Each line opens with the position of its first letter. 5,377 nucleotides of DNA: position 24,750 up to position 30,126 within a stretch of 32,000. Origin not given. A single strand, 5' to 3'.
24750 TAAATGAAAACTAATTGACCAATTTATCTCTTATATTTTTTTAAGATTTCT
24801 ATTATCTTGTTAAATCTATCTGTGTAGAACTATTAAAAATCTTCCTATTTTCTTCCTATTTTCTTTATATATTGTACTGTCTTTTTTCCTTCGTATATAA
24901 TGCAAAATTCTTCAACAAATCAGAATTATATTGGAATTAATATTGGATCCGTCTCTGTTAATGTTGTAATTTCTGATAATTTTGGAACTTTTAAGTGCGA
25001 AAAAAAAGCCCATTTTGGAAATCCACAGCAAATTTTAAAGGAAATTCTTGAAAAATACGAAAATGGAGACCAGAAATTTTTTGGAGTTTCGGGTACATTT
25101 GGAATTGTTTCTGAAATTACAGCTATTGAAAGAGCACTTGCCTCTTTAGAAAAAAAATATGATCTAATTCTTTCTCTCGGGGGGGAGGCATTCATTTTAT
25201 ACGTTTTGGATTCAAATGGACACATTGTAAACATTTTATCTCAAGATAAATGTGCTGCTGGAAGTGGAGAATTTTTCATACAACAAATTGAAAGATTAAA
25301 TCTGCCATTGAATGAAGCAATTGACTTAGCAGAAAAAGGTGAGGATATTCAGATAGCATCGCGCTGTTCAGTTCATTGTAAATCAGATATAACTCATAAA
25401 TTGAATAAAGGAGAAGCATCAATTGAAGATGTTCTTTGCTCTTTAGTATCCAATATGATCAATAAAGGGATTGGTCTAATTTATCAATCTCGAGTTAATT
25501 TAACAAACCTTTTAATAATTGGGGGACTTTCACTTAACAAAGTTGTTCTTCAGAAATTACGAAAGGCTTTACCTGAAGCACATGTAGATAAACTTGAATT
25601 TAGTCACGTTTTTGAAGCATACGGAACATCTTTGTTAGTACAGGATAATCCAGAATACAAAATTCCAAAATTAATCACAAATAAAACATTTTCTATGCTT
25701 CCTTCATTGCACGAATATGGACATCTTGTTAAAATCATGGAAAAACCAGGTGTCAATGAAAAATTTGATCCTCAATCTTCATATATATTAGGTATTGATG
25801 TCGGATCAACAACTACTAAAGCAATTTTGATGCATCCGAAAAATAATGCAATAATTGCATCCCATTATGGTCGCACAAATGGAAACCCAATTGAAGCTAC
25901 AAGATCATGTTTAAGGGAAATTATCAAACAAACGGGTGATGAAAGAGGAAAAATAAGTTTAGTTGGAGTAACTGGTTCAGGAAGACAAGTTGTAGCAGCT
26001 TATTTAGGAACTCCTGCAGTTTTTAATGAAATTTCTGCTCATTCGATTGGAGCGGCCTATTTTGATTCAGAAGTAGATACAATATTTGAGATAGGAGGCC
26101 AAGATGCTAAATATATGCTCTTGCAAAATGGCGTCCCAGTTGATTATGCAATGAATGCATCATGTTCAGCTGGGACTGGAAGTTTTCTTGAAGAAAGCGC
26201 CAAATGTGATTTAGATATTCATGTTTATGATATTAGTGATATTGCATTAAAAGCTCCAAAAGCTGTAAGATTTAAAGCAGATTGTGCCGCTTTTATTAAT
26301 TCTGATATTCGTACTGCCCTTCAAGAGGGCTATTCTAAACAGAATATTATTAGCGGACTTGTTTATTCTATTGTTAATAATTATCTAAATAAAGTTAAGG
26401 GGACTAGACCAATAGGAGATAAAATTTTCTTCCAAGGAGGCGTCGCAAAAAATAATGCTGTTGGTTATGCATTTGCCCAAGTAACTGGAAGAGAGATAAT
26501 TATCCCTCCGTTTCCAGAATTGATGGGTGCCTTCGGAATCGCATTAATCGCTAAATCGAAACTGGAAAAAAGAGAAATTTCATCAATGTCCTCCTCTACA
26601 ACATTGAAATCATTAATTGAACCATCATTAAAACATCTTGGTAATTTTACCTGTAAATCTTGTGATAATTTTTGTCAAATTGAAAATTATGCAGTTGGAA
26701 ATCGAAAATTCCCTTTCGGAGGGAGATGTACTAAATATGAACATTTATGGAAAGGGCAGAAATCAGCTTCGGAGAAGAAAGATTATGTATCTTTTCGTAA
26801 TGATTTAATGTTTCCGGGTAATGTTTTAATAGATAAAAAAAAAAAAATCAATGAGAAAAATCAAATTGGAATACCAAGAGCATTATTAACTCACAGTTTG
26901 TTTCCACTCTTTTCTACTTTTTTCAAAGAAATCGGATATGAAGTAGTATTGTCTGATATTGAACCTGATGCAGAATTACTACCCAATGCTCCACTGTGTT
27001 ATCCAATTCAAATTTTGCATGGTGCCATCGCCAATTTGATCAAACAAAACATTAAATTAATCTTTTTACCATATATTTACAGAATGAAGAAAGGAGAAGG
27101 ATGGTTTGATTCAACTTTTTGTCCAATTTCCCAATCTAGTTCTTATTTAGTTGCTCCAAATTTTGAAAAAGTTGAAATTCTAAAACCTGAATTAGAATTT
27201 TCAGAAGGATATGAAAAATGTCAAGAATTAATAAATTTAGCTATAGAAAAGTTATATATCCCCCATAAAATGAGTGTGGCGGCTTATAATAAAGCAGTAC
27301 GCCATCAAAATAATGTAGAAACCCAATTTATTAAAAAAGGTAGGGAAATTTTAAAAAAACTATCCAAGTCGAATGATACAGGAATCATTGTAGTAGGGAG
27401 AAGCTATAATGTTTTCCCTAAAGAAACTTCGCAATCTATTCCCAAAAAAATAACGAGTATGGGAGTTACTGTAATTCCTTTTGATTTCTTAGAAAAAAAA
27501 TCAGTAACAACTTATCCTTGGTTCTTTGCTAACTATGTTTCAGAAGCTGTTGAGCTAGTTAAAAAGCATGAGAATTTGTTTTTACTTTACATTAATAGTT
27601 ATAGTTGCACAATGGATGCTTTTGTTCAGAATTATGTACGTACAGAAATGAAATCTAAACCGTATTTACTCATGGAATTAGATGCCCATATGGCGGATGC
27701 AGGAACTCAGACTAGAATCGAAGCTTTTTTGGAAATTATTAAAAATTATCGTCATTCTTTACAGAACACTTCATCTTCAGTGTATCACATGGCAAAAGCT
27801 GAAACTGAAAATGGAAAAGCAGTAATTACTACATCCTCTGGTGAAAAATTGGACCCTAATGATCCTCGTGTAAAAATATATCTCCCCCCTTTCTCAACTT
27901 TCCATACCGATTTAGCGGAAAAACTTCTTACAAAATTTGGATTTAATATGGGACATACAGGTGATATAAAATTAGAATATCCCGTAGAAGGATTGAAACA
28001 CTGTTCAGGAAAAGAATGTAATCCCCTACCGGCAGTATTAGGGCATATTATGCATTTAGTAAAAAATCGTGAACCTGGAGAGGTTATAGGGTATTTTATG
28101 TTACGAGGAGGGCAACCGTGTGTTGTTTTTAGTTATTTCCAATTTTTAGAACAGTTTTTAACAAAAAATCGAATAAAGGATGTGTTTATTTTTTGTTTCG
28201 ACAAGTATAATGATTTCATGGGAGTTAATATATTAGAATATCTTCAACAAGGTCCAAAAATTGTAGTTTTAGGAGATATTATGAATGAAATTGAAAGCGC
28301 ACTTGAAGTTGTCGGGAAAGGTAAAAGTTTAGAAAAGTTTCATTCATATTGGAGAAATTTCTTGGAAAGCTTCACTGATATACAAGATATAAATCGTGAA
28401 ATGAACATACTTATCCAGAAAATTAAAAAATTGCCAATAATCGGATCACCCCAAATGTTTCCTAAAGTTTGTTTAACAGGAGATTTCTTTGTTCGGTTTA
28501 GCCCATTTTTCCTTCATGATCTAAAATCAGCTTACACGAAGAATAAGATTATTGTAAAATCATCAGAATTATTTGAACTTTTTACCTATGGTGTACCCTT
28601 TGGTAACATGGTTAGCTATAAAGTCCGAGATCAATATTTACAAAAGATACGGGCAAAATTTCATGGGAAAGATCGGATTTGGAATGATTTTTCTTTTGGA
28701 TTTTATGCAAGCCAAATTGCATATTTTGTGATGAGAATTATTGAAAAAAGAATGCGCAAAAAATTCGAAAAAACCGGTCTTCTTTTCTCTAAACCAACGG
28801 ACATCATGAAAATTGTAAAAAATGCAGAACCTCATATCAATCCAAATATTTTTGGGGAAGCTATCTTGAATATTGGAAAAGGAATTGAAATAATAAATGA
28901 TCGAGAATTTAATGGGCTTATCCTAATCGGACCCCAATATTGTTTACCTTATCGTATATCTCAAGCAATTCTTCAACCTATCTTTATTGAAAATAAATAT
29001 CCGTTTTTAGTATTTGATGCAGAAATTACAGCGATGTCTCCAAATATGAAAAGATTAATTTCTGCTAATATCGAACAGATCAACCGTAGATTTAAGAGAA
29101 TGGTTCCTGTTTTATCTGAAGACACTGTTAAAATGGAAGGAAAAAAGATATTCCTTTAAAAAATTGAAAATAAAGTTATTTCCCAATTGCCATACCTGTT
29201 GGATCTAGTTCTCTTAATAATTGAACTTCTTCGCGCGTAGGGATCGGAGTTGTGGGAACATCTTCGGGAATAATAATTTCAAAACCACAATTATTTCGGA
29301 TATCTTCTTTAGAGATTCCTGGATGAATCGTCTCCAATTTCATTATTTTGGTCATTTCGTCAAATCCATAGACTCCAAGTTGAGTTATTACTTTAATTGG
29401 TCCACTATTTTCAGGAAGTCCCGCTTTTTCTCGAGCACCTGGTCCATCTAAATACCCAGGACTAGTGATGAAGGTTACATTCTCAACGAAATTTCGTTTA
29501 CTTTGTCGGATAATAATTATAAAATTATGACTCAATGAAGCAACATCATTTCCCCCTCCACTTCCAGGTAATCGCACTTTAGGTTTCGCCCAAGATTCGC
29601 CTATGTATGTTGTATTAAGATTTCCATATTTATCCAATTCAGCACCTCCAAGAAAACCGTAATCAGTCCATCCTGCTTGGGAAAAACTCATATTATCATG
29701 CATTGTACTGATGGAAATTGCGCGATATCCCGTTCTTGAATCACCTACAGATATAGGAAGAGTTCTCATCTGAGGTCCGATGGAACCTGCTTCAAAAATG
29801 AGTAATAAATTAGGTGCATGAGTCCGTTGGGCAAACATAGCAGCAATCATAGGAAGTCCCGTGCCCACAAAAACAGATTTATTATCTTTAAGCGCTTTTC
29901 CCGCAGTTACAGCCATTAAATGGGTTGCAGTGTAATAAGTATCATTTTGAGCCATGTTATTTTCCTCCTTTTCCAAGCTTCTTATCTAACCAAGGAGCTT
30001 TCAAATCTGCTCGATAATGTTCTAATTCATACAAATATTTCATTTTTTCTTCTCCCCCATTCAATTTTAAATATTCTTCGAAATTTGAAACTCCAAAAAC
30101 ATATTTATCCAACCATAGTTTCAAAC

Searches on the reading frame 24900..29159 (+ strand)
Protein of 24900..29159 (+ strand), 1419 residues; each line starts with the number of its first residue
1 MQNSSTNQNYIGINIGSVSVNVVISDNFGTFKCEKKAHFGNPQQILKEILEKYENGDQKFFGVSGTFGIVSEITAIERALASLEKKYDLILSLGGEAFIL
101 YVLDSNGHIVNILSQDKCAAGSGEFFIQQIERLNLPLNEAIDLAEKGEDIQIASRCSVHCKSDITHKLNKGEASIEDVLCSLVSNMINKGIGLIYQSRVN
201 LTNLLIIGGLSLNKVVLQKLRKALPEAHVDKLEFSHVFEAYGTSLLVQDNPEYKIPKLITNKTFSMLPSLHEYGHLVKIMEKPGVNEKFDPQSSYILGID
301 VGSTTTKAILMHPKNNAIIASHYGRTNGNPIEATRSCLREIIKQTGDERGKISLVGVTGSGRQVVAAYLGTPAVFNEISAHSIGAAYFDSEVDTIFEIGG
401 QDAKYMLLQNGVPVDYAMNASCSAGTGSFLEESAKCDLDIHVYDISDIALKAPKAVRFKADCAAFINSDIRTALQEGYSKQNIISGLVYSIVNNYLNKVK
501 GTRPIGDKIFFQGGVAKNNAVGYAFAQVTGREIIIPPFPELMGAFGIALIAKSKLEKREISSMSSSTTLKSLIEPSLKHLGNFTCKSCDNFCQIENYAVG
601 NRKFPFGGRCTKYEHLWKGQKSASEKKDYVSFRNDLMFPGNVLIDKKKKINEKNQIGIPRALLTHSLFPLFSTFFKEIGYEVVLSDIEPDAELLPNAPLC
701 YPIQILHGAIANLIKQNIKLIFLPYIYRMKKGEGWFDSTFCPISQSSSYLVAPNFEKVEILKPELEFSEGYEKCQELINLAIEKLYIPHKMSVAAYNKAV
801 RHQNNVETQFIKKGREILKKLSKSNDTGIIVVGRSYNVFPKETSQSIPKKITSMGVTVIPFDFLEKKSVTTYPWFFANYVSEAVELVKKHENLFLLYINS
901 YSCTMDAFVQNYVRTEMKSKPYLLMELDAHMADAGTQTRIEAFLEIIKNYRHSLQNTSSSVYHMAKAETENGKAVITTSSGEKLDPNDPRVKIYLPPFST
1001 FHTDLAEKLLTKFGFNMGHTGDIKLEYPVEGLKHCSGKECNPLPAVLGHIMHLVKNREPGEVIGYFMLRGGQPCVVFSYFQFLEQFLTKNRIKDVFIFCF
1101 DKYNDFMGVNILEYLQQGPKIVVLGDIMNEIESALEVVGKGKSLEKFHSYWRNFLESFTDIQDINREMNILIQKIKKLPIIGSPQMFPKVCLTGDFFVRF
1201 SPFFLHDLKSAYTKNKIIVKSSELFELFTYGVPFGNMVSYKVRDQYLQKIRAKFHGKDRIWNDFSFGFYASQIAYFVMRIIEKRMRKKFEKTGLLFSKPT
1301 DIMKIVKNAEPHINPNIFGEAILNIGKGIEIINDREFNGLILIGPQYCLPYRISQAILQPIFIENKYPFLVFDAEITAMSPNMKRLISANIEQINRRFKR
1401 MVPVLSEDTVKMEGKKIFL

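Call 3: search_protein_families(library=pfam, proteins=[window:24900-29159:+], max_evalue=0.01)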
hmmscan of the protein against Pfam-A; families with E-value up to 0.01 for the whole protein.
window:24900-29159:+ (1419 aa): 6 families
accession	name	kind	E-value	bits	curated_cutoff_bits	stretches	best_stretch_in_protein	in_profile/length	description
PF01869.26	BcrAD_BadFG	-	1.3e-54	186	31.5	2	297-551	1-271/271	BadF/BadG/BcrA/BcrD ATPase family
PF09989.15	DUF2229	-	1.5e-52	178.8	29.4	1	655-863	1-217/218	CoA enzyme activase uncharacterised domain (DUF2229)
PF06050.19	HGD-D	-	2.4e-07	31.1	28.4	1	873-947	267-342/342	2-hydroxyglutaryl-CoA dehydratase, D-component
PF02782.22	FGGY_C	-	0.0003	21.1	27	0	506-551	150-194/198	FGGY family of carbohydrate kinases, C-terminal domain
PF05378.19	Hydant_A_N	-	0.0018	18.5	25.2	1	297-355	2-60/176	Hydantoinase/oxoprolinase N-terminal region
PF00370.27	FGGY_N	-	0.0076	16.3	28.8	0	295-325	1-30/245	FGGY family of carbohydrate kinases, N-terminal domain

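Call 4: search_protein_families(library=ncbifam, proteins=[window:24900-29159:+], max_evalue=0.01)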
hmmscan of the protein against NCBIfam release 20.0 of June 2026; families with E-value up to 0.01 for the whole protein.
window:24900-29159:+ (1419 aa): 7 families
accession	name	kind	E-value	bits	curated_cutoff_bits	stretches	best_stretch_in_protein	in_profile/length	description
TIGR00241.1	CoA_E_activ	domain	2.2e-69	233.7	125.4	2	295-550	1-248/248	acyl-CoA dehydratase activase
TIGR03286.1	methan_mark_15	hypoth_equivalog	1.2e-40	139.8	455.75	2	291-552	141-402/404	methanogenesis marker 15 protein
TIGR02259.1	benz_CoA_red_A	equivalog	8.3e-37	126.9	578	2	358-521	236-397/432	benzoyl-CoA reductase subunit A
TIGR03192.1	benz_CoA_bzdQ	equivalog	4.7e-26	91.9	380.2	2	296-551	34-286/293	benzoyl-CoA reductase, bzd-type, subunit Q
TIGR02261.1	benz_CoA_red_D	equivalog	3.7e-19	68.9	312.85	2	298-519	5-225/262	benzoyl-CoA reductase subunit D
NF009842.0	PRK13317.1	equivalog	1.1e-05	25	234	1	296-390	4-89/277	type II pantothenate kinase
TIGR01312.1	XylB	equivalog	5.9e-05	21.8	380.25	0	481-567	366-452/481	xylulokinase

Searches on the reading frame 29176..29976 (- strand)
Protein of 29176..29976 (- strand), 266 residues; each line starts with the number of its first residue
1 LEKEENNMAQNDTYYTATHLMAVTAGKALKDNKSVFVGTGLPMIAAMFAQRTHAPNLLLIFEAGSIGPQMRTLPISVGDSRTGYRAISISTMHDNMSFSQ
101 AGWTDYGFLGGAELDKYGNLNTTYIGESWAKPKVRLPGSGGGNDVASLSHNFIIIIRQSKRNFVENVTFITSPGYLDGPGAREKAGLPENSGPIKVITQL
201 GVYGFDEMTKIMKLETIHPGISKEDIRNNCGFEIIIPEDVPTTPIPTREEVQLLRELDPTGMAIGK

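Call 44: search_protein_families(library=ncbifam, proteins=[window:29176-29976:-], max_evalue=0.00001)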
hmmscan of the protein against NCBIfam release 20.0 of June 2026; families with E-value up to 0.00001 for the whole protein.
window:29176-29976:- (266 aa): 1 family
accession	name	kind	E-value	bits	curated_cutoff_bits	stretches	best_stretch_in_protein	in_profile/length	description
TIGR02428.1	pcaJ_scoB_fam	subfamily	1.5e-06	27.8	243.55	0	19-161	4-146/207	3-oxoacid CoA-transferase subunit B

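Call 45: search_protein_families(library=pfam, proteins=[window:29176-29976:-], max_evalue=0.00001)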
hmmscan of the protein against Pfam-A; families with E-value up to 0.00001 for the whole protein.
window:29176-29976:- (266 aa): 1 family
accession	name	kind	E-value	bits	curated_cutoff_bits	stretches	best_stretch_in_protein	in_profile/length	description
PF01144.29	CoA_trans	-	7.8e-31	107.6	23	1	21-227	4-215/217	Coenzyme A transferase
